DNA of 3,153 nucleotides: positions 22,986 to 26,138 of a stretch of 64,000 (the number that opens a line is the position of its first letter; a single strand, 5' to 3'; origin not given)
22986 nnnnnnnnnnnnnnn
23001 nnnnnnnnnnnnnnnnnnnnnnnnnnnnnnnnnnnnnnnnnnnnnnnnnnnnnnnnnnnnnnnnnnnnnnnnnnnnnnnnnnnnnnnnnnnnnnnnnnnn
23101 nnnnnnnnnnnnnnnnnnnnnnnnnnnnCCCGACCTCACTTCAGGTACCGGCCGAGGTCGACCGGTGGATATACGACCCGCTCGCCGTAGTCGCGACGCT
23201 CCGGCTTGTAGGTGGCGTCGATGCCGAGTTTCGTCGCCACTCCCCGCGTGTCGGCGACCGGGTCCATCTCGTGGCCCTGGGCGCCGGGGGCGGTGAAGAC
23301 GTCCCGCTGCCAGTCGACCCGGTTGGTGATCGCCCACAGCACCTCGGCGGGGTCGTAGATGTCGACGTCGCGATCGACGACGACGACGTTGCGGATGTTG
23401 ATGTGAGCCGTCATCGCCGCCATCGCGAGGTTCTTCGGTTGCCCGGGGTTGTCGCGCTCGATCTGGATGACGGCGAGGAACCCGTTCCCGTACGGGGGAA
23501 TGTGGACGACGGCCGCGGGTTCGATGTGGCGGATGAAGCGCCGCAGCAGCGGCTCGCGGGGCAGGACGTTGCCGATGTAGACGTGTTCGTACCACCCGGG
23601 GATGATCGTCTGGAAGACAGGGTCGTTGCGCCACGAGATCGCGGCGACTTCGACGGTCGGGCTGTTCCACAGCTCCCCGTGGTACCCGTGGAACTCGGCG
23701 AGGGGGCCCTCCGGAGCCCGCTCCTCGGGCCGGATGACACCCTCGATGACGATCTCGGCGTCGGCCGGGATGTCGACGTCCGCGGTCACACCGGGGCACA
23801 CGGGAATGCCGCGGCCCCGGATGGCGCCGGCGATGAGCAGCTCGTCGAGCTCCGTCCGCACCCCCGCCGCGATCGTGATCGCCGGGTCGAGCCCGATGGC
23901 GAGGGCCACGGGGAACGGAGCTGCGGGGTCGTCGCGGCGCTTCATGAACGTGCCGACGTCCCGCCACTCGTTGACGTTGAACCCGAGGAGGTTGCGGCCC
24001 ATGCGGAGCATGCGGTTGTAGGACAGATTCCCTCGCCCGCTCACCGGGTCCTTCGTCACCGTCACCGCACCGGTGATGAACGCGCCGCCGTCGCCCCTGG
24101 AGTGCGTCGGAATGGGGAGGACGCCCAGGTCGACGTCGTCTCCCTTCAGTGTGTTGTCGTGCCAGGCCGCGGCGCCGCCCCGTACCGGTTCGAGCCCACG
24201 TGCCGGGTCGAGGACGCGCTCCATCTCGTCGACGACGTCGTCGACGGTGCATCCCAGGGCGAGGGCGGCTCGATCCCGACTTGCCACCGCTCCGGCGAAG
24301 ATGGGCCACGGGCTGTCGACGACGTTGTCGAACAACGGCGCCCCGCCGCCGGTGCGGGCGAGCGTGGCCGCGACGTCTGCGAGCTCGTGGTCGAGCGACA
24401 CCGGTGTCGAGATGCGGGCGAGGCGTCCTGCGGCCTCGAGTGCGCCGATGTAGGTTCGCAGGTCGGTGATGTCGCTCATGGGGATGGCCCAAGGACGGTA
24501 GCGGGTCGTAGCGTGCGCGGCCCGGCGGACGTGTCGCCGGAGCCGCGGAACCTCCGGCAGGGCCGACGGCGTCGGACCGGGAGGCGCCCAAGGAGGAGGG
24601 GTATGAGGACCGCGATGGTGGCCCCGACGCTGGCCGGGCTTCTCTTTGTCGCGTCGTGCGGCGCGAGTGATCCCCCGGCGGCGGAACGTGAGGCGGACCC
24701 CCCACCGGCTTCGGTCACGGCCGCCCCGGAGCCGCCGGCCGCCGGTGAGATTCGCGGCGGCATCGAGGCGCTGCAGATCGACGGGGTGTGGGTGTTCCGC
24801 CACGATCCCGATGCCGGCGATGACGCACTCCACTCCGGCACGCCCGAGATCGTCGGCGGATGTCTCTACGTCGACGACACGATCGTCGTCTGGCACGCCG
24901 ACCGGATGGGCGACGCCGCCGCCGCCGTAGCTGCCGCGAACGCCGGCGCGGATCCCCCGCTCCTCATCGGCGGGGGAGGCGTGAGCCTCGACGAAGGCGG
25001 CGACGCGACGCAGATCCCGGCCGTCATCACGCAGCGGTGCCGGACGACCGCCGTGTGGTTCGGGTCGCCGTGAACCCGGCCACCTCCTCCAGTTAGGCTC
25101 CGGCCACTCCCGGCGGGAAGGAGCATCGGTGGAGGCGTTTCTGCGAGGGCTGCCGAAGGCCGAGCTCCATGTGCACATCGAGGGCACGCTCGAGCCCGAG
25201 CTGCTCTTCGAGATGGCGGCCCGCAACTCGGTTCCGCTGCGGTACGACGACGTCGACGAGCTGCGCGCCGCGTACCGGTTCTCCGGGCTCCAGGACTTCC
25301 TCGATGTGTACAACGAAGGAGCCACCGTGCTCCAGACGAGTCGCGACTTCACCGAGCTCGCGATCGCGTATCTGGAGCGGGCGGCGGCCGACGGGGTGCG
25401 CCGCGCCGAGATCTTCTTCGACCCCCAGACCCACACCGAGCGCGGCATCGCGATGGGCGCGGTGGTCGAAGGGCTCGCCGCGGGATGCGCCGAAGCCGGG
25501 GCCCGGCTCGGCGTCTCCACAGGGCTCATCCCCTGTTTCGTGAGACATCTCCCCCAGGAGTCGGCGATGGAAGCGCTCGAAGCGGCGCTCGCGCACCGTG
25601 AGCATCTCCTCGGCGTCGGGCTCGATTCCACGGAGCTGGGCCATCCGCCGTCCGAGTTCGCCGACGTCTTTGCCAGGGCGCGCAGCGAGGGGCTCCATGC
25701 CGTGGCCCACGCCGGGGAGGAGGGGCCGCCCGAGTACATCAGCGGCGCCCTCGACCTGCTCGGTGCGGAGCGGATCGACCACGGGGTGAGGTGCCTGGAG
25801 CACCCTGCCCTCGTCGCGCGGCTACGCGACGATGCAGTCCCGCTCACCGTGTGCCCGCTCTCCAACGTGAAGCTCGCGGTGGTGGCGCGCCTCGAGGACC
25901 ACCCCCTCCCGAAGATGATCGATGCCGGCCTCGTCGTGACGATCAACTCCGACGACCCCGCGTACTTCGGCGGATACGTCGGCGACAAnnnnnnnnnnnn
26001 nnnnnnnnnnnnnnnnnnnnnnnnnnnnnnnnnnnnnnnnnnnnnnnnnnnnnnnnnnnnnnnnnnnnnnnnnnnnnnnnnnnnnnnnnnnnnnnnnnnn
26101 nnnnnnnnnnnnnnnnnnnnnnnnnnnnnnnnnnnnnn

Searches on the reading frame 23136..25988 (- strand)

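Call 36: search_protein_families(library=pfam, proteins=[window:23136-25988:-], max_evalue=0.00001)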
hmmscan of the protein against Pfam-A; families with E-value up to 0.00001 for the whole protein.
window:23136-25988:- (950 aa): 3 families
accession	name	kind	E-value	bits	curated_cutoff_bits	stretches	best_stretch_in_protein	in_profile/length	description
PF01977.22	UbiD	-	2.4e-51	174.3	23.3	1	606-798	7-204/206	3-octaprenyl-4-hydroxybenzoate carboxy-lyase Rift-related domain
PF20696.2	UbiD_C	-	5e-27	94.9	24.2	1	811-925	8-127/127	3-octaprenyl-4-hydroxybenzoate carboxy-lyase C-terminal domain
PF20695.2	UbiD_N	-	1.1e-17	64.3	24.3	1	515-590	2-75/78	3-octaprenyl-4-hydroxybenzoate carboxy-lyase N-terminal domain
